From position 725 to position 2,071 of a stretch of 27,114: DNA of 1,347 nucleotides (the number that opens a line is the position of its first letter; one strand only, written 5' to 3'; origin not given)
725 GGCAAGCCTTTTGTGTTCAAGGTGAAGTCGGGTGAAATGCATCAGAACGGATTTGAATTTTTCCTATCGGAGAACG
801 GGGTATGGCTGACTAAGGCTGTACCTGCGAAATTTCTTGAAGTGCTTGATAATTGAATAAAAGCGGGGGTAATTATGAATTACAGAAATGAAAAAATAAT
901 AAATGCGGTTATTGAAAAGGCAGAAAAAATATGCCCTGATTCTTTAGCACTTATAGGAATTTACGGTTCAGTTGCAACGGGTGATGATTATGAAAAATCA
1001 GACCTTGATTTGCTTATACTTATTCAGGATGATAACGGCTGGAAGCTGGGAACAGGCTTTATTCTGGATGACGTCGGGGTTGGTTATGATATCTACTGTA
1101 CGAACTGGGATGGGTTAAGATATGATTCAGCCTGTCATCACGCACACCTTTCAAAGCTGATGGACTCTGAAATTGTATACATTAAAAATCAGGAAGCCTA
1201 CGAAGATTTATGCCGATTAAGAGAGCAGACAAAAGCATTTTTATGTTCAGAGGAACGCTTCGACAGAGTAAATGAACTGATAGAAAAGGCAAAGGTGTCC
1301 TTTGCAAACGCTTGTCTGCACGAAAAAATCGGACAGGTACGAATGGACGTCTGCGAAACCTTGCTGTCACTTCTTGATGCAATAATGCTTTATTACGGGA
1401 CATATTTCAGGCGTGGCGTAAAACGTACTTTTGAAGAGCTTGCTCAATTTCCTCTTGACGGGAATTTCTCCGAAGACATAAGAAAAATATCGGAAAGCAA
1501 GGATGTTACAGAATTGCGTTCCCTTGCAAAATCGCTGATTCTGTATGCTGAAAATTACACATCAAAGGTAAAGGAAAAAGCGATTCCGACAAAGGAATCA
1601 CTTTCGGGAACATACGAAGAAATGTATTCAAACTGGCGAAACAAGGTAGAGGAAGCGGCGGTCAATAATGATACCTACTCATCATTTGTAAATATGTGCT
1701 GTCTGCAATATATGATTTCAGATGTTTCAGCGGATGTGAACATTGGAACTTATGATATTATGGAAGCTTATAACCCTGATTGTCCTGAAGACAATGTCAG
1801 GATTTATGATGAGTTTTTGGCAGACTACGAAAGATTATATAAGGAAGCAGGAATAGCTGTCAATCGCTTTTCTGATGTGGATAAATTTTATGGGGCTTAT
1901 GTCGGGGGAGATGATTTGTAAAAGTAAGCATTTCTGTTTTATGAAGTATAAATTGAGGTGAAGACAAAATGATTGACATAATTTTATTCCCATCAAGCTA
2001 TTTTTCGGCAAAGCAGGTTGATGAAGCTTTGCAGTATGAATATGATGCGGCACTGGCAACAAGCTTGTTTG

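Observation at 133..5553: KptA/Tpt1 embedded in an operon with a minimal ligase, two phosphoesterases, a nucleotidyltransferase and an ATP-grasp enzyme: candidate RNA end-healing/sealing (or conflict) system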

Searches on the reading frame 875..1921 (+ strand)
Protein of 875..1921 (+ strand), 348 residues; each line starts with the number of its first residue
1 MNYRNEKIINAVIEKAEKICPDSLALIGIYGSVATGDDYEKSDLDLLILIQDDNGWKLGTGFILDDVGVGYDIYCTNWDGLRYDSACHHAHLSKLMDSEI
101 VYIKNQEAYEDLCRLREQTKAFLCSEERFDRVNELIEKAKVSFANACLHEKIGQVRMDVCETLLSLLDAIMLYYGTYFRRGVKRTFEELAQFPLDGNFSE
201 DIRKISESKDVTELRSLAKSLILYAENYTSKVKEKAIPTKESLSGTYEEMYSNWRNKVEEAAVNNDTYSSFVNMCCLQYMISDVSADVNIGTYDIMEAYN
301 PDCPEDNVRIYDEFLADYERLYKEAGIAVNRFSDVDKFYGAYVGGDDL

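Call 3: search_protein_families(library=pfam, proteins=[window:875-1921:+], max_evalue=0.01)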
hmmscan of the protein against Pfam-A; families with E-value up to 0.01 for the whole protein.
window:875-1921:+ (348 aa): 2 families
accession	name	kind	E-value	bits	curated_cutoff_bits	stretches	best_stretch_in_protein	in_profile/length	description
PF18765.7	Polbeta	-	4.3e-05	24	26.9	1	23-53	12-42/93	Polymerase beta, Nucleotidyltransferase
PF01909.29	NTP_transf_2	-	0.00031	21.5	21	1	24-53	14-43/93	Nucleotidyltransferase domain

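Call 5: search_protein_families(library=ncbifam, proteins=[window:875-1921:+], max_evalue=0.01)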
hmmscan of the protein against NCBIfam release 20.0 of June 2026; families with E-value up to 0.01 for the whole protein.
window:875-1921:+ (348 aa): 2 families
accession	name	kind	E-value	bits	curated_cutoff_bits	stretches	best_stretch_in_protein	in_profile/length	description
NF047752.1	MntA_antitoxin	equivalog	0.00023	21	60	1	24-53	7-36/106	type VII toxin-antitoxin system MntA family adenylyltransferase antitoxin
NF033061.1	ANT_4p_I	equivalog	0.007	16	350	0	7-53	13-59/253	ANT(4')-I family aminoglycoside nucleotidyltransferase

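Call 6: search_protein_families(library=phrogs, proteins=[window:875-1921:+], max_evalue=0.001)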
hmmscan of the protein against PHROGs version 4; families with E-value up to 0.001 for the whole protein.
window:875-1921:+ (348 aa): 0 families

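Call 7: search_protein_families(library=padloc, proteins=[window:875-1921:+], max_evalue=0.001)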
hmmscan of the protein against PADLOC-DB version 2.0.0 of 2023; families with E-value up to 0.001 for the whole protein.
window:875-1921:+ (348 aa): 6 families
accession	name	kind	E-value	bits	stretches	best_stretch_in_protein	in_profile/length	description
PDLC04903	PDC-S09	-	1.5e-07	29.7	1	4-53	6-55/108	-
PDLC04904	PDC-S09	-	3.4e-06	25.2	1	24-54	25-55/104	-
PDLC04902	PDC-S09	-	2.6e-05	22.4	1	24-55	21-52/97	-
PDLC04906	PDC-S09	-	2.9e-05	22.4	1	4-53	3-53/98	-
PDLC04368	PDC-M05A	-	4.9e-05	21.2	1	11-49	94-132/201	-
PDLC04907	PDC-S09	-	0.00011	20.3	1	24-68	27-71/114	-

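Call 41: search_solved_structures(query=window:875-1921:+, max_evalue=1)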
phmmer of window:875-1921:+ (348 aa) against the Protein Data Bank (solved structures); distinct sequences matched with E-value up to 1: 1.
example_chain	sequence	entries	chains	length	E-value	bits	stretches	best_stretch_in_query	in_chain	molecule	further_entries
1wot_A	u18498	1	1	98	0.33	13.3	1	24-52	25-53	PUTATIVE MINIMAL NUCLEOTIDYLTRANSFERASE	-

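Call 48: find_related_loci(query=window:875-1921:+, collection=viral_contigs, flank=8000)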
Query window:875-1921:+ (348 aa) in viral_contigs; peptide patterns used: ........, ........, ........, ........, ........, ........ (x = any residue, [..] = any of these).
No stretch of DNA in the collection matches any of the patterns.

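Call 52: find_homologous_proteins(query=window:875-1921:+, max_evalue=0.00001)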
Query window:875-1921:+ (348 aa): 1432 proteins with E <= 0.00001 among 4902 candidates; the best 120 are listed.
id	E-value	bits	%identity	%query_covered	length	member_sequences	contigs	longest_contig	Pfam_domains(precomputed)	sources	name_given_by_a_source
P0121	6.7e-211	718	91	100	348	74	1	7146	-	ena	-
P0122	1.7e-208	710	90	100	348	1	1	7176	-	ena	-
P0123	2.8e-204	696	87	100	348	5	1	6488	-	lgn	-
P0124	2.6e-171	587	72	99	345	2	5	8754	-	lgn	-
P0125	1.3e-167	575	72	99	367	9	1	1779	-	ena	-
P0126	8.2e-162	556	71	99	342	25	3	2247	-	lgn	-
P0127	3.9e-159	547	69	99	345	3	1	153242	-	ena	-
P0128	2.0e-158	545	69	99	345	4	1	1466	-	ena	-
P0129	2.1e-157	542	68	100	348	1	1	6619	-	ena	-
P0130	2.4e-157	542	68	99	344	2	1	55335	-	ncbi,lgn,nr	ncbi:MAG: nucleotidyltransferase domain-containing protein [Fusicatenibacter sp.]|nr:nucleotidyltran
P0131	2.6e-157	541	68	99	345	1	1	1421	-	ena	-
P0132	2.9e-157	541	69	99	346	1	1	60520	PF18765.8,PF01909.30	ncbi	-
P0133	5.8e-157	540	69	99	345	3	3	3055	-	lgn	-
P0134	6.8e-157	540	68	100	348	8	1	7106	-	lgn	-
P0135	2.6e-156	538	68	98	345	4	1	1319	-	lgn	-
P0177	9.3e-150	517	66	99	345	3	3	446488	-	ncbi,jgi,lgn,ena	-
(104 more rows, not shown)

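Call 53: find_encoding_contigs(protein=P0127, flank=5000, max_places=2)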
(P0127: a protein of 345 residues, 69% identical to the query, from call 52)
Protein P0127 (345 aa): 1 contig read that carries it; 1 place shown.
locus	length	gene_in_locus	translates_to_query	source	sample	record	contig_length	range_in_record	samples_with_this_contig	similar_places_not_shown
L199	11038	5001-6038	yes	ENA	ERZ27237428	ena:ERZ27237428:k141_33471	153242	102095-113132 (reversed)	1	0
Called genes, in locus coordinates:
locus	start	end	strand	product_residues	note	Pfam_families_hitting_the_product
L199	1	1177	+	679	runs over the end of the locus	PF02687:FtsX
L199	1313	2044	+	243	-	PF07826:IMP_cyclohyd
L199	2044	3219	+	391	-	PF01808:AICARFT_IMPCHas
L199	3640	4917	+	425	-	PF02403:Seryl_tRNA_N, PF00587:tRNA-synt_2b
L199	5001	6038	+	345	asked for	-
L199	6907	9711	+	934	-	PF00496:SBP_bac_5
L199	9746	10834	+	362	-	PF00528:BPD_transp_1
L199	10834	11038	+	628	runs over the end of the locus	PF12911:OppC_N, PF00528:BPD_transp_1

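Call 54: find_encoding_contigs(protein=P0177, flank=5000, max_places=2)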
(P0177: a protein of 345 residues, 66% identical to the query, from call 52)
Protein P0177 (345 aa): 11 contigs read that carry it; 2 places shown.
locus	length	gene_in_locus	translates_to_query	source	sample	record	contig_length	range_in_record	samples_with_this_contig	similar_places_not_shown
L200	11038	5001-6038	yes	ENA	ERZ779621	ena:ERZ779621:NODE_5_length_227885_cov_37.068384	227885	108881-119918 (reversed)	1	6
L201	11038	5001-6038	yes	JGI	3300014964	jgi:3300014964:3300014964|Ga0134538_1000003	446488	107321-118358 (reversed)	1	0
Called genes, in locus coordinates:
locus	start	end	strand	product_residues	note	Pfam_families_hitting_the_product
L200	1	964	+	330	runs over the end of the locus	PF22507:DUF6994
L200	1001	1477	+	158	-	PF18143:HAD_SAK_2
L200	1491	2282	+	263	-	PF00149:Metallophos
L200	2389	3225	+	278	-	-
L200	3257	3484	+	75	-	-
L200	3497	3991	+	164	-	-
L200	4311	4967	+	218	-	PF00149:Metallophos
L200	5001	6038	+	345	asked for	-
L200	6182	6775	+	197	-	-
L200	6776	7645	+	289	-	PF08843:AbiEii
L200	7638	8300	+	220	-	PF00072:Response_reg, PF00486:Trans_reg_C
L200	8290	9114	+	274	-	PF00512:HisKA, PF02518:HATPase_c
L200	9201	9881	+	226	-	PF02463:SMC_N (weak), PF00005:ABC_tran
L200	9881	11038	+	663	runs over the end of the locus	PF02687:FtsX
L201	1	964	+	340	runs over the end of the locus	PF22507:DUF6994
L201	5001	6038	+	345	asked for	-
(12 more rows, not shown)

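Call 55: find_encoding_contigs(protein=P0121, flank=7000, max_places=3)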
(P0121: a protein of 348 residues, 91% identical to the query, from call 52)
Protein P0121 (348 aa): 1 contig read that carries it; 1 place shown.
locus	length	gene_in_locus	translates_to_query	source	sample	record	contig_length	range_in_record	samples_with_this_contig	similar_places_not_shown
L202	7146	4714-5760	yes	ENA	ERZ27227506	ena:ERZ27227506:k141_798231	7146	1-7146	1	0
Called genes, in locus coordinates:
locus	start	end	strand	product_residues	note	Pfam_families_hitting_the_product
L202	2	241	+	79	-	?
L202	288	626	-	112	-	PF12844:HTH_19 (weak), PF01381:HTH_3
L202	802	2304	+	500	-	PF19789:DUF6273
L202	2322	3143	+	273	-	-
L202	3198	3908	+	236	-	PF02493:MORN (weak)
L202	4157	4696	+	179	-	PF01885:PTS_2-RNA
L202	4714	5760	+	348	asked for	-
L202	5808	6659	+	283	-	PF14243:R2K_3, PF18299:R2K_2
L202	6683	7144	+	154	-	?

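Call 64: find_related_loci(query=A3, collection=metagenome_contigs, flank=7000)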
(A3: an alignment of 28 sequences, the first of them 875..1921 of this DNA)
Query A3 (348 aa) in metagenome_contigs; peptide patterns used: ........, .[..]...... (x = any residue, [..] = any of these).
230 stretches matched a pattern; 107 encode a relative of the query (tblastn E <= 1e-3); the best 80 are kept; 80 distinct loci.
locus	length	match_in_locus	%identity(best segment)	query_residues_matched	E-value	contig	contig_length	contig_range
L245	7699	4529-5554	67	1-343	3e-159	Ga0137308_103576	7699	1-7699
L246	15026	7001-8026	67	1-343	3e-158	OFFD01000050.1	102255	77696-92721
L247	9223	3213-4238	67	1-343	2e-158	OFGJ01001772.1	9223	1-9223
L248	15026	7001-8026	67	1-343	3e-158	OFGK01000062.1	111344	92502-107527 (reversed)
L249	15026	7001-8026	67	1-343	3e-158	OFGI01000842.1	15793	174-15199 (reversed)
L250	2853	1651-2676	67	1-343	3e-167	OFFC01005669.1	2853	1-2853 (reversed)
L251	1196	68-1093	67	1-343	6e-173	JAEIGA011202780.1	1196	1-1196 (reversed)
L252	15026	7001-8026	66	1-343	2e-156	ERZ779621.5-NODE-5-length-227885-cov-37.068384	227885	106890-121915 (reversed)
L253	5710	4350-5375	64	1-343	6e-154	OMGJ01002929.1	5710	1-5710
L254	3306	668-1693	64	1-343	3e-154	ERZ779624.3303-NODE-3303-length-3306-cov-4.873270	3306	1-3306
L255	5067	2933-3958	64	1-343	7e-146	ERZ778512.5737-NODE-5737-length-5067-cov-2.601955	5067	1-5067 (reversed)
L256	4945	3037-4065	59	1-344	3e-146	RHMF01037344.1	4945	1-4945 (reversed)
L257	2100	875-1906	63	1-345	2e-154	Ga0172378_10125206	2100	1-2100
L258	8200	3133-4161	63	1-344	4e-144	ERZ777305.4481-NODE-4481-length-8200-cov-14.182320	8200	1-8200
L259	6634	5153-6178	61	1-343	2e-142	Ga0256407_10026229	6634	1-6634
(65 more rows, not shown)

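Call 69: predict_structure(alignment_id=A3)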
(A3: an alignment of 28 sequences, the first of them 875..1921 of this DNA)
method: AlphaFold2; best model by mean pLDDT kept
length: 348 residues; sequences in the alignment: 28
mean_pLDDT: 80.7   pTM: 0.80
mean pLDDT of the five models: 80.7, 79.2, 78.7, 73.1, 70.2
residues with pLDDT >= 90: 110; 70-90: 162; 50-70: 59; < 50: 17
segments of 3 or more residues with pLDDT < 50: 34-36, 243-252
pLDDT, mean of each block of 10 residues (from residue 1): 83 93 88 52 74 87 79 83 62 70 92 84 84 93 95 95 91 77 77 89 95 97 92 59 46 63 86 83 68 84 89 78 72 90 72
secondary structure, 60 per line:
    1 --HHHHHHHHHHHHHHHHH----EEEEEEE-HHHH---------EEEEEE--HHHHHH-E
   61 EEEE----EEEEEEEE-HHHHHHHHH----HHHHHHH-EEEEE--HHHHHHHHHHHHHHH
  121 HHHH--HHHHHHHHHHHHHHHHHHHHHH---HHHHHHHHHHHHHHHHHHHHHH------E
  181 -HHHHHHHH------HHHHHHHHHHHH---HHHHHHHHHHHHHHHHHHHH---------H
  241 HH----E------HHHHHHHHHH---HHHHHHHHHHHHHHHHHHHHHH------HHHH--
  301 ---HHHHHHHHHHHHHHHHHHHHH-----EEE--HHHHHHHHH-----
elements in order: H3-19 E24-30 H32-35 E45-50 H53-58 E60-64 E69-76 H78-86 H91-97 E99-103 H106-124 H127-148 H152-173 H182-189 H196-207 H211-230 H254-263 H267-288 H295-298 H304-324 E330-332 H335-343

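Call 73: fold_search(model_id=the predicted structure, library=pdb)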
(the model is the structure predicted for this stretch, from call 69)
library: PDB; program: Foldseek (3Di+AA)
matches with E <= 10: 384; with E <= 0.001: 7
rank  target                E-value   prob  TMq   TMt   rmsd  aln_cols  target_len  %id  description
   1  6p01_A                2.6e-04  1.00  0.35  0.45  10.2       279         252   13  Apo structure of the E52D mutant of ANT-4 (released 2020-01-29)
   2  3c18_B                3.2e-04  1.00  0.36  0.42  15.5       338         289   11  Crystal structure of nucleotidyltransferase-like protein (ZP_00538802.1) from Exiguobacterium sibiricum 255-15 at 1.90 (released 2008-02-12)
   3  6un8_B                3.3e-04  1.00  0.41  0.53   7.9       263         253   12  Wild type ANT bound to neomycin (released 2020-05-06)
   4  6un8_A                5.0e-04  1.00  0.36  0.45  10.1       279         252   12  Wild type ANT bound to neomycin (released 2020-05-06)
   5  6nmk_A                6.3e-04  1.00  0.35  0.45  10.4       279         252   12  Binary complex structure of the T130K mutant of ANT-4'' with Neomycin (released 2020-01-15)
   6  1kny_A                6.7e-04  1.00  0.47  0.61   5.0       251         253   14  KANAMYCIN NUCLEOTIDYLTRANSFERASE (released 1996-08-17)
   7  6p06_A                7.4e-04  1.00  0.38  0.49   7.5       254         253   13  Ternary structure of the E52D mutant of ANT-4 with Neomycin and AMPCPP (released 2020-01-29)
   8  4ebk_A                1.0e-03  1.00  0.37  0.47  12.4       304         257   15  Crystal structure of aminoglycoside 4'-O-adenylyltransferase ANT(4')-IIb, tobramycin-bound (released 2012-04-04)
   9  4ebj_A                1.1e-03  1.00  0.37  0.47   6.5       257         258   16  Crystal structure of aminoglycoside 4'-O-adenylyltransferase ANT(4')-IIb, apo (released 2012-04-04)
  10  3c18_A                1.1e-03  1.00  0.36  0.41  15.3       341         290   11  Crystal structure of nucleotidyltransferase-like protein (ZP_00538802.1) from Exiguobacterium sibiricum 255-15 at 1.90 (released 2008-02-12)
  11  4ebk_B                1.6e-03  1.00  0.31  0.39   9.3       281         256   18  Crystal structure of aminoglycoside 4'-O-adenylyltransferase ANT(4')-IIb, tobramycin-bound (released 2012-04-04)
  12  6nmk_B                1.7e-03  1.00  0.42  0.54   7.0       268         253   12  Binary complex structure of the T130K mutant of ANT-4'' with Neomycin (released 2020-01-15)
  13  6fzb_B                2.1e-03  0.98  0.27  0.34  11.7       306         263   12  AadA in complex with ATP, magnesium and streptomycin (released 2018-06-13)
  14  3jyy_B                4.0e-03  1.00  0.36  0.43   7.7       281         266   11  SeMet LinB complexed with PPi (released 2009-11-03)
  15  6fzb_A                5.9e-03  0.97  0.30  0.36  10.9       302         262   13  AadA in complex with ATP, magnesium and streptomycin (released 2018-06-13)
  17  3jyy_A                7.2e-03  1.00  0.38  0.47   7.5       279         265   11  SeMet LinB complexed with PPi (released 2009-11-03)
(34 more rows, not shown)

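Call 100: search_protein_families(library=pfam, proteins=[L200:6182-6775:+, L200:2389-3225:+, L200:3497-3991:+], max_evalue=0.001)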
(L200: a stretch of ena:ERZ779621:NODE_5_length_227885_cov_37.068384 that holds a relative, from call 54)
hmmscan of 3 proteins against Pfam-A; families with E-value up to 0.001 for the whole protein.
L200:6182-6775:+ (197 aa): 0 families

L200:2389-3225:+ (278 aa): 0 families

L200:3497-3991:+ (164 aa): 0 families
